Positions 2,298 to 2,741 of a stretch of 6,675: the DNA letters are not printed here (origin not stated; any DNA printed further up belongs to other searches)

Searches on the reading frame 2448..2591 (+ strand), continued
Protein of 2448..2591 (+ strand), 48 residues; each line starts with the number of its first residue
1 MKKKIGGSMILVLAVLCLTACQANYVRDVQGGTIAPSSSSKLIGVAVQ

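Call 42: get_annotated_region(hit=H109, flank=700)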
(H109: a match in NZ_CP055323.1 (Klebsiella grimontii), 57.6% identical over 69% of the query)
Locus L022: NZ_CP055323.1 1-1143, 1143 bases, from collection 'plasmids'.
description: Klebsiella grimontii strain RHBSTW-00555 plasmid pRHBSTW-00555_9, complete sequence
organism: Klebsiella grimontii (NCBI taxid 2058152)
taxonomy: Bacteria; Pseudomonadota; Gammaproteobacteria; Enterobacterales; Enterobacteriaceae; Klebsiella; Klebsiella grimontii
host: -; source: culture,Freshwater sample from upstream of wastewater treatment plant; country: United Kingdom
typing (MOB-suite, as given by PLSDB): non-mobilizable; replicon ColRNAI_rep_cluster_1987
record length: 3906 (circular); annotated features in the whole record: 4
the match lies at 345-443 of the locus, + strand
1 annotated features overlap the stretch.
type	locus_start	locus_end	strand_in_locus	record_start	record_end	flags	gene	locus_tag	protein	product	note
CDS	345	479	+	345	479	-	-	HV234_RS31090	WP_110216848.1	colicin release lysis protein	GO:0019835 - cytolysis [Evidence IEA]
